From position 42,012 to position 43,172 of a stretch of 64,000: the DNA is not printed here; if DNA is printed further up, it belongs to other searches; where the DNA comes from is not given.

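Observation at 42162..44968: Two tandem paralogs with a previously unlisted PEP-CTERM-like tail, IP(L/V)(I/V)PSP-x5-7-TM-RR: candidate cognate substrates of the nearby exosortase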

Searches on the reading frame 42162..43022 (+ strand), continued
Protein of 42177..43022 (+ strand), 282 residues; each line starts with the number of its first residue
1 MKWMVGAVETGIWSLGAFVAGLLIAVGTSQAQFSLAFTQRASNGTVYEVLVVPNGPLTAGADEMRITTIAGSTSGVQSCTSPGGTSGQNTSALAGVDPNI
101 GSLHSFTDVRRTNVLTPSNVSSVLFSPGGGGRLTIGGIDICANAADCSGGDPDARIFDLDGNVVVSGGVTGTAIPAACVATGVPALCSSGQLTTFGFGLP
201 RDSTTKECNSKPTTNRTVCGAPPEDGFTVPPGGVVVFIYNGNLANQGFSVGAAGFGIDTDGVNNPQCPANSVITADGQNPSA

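Call 75: search_protein_families(library=ncbifam, proteins=[L006:873-1415:+, L001:590-1132:+, L001:1116-1712:+, L006:1399-2007:+], max_evalue=0.1)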
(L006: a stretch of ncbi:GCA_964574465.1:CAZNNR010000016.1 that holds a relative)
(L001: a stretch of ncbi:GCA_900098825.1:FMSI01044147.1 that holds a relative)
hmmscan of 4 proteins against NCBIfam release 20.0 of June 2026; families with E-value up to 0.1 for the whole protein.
L006:873-1415:+ (180 aa): 11 families
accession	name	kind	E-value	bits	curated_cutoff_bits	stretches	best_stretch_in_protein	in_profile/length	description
TIGR04177.1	exosort_XrtH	exception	1.2e-22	80.6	86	1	21-171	6-152/158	exosortase H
NF046081.1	exosort_XrtX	exception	1.3e-17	64.2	170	1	24-178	12-166/168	exosortase X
TIGR04144.1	archaeo_VPXXXP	exception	4e-12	46.4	150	1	77-173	56-152/156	archaeosortase B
TIGR04178.1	exo_archaeo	signature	1.5e-11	44.4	23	1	85-171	1-94/97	exosortase/archaeosortase family protein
TIGR04300.1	exosort_XrtM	exception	1.9e-10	41.3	125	1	79-171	49-141/150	exosortase family protein XrtM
TIGR04128.1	exoso_Fjoh_1448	exception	7.7e-07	29.5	90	1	81-175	79-173/174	exosortase family protein XrtF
TIGR04124.1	archaeo_artE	exception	9e-07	29.1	95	1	53-166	35-143/153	archaeosortase family protein ArtE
NF046083.1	exosort_XrtY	exception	1e-06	28.7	160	1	80-168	78-166/168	exosortase Y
TIGR03110.1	exosort_Gpos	exception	5.2e-05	23.2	102.75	1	85-164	88-169/187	exosortase family protein XrtG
NF033505.2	paceosortase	exception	6.7e-05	23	80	1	72-171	45-145/167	pacearchaeosortase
TIGR04125.1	exosort_PGF_TRM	exception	8.2e-05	22.2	75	1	77-148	136-205/271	archaeosortase A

L001:590-1132:+ (180 aa): 13 families
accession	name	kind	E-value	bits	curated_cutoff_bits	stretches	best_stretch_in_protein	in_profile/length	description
TIGR04177.1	exosort_XrtH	exception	2.8e-23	82.7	86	1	21-171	6-152/158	exosortase H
NF046081.1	exosort_XrtX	exception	1.6e-18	67.2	170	1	23-175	11-163/168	exosortase X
TIGR04144.1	archaeo_VPXXXP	exception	7.4e-17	61.7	150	1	67-175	44-154/156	archaeosortase B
TIGR04300.1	exosort_XrtM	exception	1.6e-12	48.1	125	1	71-171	41-141/150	exosortase family protein XrtM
TIGR04178.1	exo_archaeo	signature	3.6e-12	46.4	23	1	85-170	1-93/97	exosortase/archaeosortase family protein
NF046083.1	exosort_XrtY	exception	4.3e-10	39.7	160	1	38-169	39-167/168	exosortase Y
TIGR04125.1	exosort_PGF_TRM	exception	1.3e-07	31.4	75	1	34-148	91-205/271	archaeosortase A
TIGR04128.1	exoso_Fjoh_1448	exception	1.8e-07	31.5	90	1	80-174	78-172/174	exosortase family protein XrtF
TIGR04124.1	archaeo_artE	exception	9.4e-07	29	95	1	71-166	49-143/153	archaeosortase family protein ArtE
NF033505.2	paceosortase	exception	0.00017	21.7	80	1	70-170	43-144/167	pacearchaeosortase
TIGR03110.1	exosort_Gpos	exception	0.00061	19.7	102.75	1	85-158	88-163/187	exosortase family protein XrtG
NF045528.1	heimosortase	equivalog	0.022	14.8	130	1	65-144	66-146/199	heimdallarchaeosortase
TIGR04293.1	archaeo_artF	exception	0.031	14.3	150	1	84-164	69-149/166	archaeosortase family protein ArtF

L001:1116-1712:+ (198 aa): 1 family
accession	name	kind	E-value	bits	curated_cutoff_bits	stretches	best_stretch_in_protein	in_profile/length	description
NF041730.1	XrtH_assoc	equivalog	2.3e-07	30.7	35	2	87-173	94-183/184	exosortase H-associated membrane protein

L006:1399-2007:+ (202 aa): 1 family
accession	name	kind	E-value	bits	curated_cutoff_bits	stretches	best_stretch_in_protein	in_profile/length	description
NF041730.1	XrtH_assoc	equivalog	4.1e-06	26.6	35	1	8-172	2-182/184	exosortase H-associated membrane protein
